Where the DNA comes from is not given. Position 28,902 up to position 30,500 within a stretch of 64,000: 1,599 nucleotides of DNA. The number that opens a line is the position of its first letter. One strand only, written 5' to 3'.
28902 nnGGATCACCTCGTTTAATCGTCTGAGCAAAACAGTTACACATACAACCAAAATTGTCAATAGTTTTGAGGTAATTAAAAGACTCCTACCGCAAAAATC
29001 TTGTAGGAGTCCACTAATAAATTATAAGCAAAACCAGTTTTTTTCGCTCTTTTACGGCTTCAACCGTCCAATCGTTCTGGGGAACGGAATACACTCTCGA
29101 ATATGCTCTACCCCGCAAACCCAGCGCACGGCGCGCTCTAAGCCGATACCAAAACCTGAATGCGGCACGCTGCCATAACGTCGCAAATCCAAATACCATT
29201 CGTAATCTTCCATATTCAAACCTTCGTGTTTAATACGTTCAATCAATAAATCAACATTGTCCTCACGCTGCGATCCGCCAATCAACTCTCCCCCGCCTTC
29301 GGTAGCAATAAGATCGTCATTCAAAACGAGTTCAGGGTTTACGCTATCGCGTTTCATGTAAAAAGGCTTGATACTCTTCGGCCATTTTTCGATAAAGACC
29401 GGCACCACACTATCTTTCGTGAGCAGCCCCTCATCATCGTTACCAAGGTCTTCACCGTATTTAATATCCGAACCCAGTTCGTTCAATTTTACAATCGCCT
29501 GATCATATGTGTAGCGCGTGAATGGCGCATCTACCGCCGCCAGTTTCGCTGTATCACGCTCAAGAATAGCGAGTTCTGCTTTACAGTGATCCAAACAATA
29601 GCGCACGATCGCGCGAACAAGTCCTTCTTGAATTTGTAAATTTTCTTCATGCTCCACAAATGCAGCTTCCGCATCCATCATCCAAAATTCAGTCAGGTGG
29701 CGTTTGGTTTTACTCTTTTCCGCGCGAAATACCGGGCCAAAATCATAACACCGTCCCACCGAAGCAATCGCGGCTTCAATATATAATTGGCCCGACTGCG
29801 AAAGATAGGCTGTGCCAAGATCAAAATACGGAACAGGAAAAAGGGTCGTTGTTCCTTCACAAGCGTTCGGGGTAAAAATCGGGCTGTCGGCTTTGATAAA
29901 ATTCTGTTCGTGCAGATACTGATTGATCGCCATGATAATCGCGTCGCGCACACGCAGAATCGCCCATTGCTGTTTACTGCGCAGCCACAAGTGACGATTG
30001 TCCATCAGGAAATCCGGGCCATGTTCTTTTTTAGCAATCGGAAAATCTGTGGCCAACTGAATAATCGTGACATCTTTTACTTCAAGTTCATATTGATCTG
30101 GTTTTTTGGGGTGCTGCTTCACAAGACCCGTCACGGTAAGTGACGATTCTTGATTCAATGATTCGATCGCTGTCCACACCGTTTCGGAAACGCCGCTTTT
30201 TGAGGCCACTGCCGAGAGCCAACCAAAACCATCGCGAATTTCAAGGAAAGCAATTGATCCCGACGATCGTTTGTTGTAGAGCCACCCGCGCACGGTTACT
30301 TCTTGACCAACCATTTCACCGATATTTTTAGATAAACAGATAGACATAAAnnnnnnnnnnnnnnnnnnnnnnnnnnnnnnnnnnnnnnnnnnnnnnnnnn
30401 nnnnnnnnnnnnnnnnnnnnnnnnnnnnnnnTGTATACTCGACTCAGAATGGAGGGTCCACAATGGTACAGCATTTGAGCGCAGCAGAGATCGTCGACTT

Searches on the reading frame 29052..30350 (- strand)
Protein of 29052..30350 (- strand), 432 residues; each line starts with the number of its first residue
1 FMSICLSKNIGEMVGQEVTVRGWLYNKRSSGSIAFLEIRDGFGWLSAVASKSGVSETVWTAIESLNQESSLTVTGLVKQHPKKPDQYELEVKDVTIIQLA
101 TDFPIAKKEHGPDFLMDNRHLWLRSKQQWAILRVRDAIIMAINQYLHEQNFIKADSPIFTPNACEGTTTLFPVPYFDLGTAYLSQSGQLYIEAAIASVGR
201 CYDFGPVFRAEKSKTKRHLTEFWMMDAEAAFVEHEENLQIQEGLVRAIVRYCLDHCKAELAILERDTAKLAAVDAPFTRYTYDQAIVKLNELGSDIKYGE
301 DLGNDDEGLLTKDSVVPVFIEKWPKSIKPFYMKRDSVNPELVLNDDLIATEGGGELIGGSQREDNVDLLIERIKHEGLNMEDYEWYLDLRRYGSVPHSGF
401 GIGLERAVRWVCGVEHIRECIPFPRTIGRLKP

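Call 32: find_related_loci(query=window:29052-30350:-, collection=genome_contigs, flank=10000)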
Query window:29052-30350:- (432 aa) in genome_contigs; peptide patterns used: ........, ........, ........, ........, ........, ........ (x = any residue, [..] = any of these).
600 stretches matched a pattern (row limit reached: there are more); 584 encode a relative of the query (tblastn E <= 1e-3); the best 80 are kept; 80 distinct loci.
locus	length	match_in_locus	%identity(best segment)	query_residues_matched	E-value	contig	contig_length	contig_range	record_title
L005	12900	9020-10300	81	6-432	0e+0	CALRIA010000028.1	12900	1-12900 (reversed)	MAG: Candidatus Magasanikbacteria bacterium isolate MaH-04nov19-74 genome assembly, contig: MaH-04nov19-C12623, whole ge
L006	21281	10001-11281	80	6-432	0e+0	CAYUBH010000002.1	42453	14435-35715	MAG TPA_asm: uncultured Gammaproteobacteria bacterium isolate binchicken_co346_22 genome assembly, contig: NODE_111_leng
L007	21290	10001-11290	79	2-432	0e+0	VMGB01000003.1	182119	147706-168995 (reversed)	MAG: Parcubacteria group bacterium Gr01-1014_13 G01um101413_scaffold_22, whole genome shotgun sequence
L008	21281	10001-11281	78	6-432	0e+0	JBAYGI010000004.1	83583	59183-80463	MAG: Candidatus Magasanikiibacteriota bacterium isolate SO_2016_GW1_121 scaffold00656_OW334_2016, whole genome shotgun s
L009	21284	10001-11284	79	5-432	0e+0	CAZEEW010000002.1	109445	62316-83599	MAG TPA_asm: uncultured Gammaproteobacteria bacterium isolate SRP093185_co1_62 genome assembly, contig: NODE_36_length_1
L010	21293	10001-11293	77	1-432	0e+0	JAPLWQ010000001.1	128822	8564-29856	MAG: Candidatus Magasanikiibacteriota bacterium isolate LacPavin_0920_SED2_MAG_44_15 LacPavin_0920_SED2_scaffold_1672985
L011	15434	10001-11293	77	1-432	0e+0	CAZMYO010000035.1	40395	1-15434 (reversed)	MAG TPA_asm: uncultured Gammaproteobacteria bacterium isolate binchicken_co203_87 genome assembly, contig: k141_1718776,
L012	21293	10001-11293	77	2-432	0e+0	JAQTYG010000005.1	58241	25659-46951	MAG: Patescibacteria group bacterium isolate STC_31 NODE_1101_length_58241_cov_17.094383_Sandtown_C, whole genome shotgu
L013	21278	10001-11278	79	7-432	0e+0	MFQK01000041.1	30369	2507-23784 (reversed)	MAG: Candidatus Magasanikbacteria bacterium RIFCSPLOWO2_02_FULL_44_11 rifcsplowo2_02_scaffold_5421, whole genome shotgun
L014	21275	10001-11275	78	8-432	0e+0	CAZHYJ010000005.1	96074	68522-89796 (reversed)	MAG TPA_asm: uncultured Gammaproteobacteria bacterium isolate SRP263991_co7_335 genome assembly, contig: NODE_130_length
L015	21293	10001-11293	75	2-432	0e+0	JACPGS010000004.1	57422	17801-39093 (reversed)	MAG: Candidatus Magasanikbacteria bacterium isolate NC_groundwater_394_Ag_B-0.1um_53_17 GD18-4_B1_scaffold_11446, whole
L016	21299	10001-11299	76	1-432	0e+0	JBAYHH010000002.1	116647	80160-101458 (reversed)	MAG: Candidatus Magasanikiibacteriota bacterium isolate SO_2016_GW1_145 scaffold00361_OW334_2016, whole genome shotgun s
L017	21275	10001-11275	77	8-432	0e+0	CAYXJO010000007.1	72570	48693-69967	MAG TPA_asm: uncultured Gammaproteobacteria bacterium isolate SRP263991_co4_11 genome assembly, contig: NODE_254_length_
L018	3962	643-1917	77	8-432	0e+0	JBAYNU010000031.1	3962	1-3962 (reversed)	MAG: Candidatus Magasanikiibacteriota bacterium isolate SO_2016_LW1_72 scaffold42310_LW64-88_2016, whole genome shotgun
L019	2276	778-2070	77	1-432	0e+0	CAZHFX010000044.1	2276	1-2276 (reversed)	MAG TPA_asm: uncultured Gammaproteobacteria bacterium isolate SRP062349_co5_171 genome assembly, contig: NODE_59938_leng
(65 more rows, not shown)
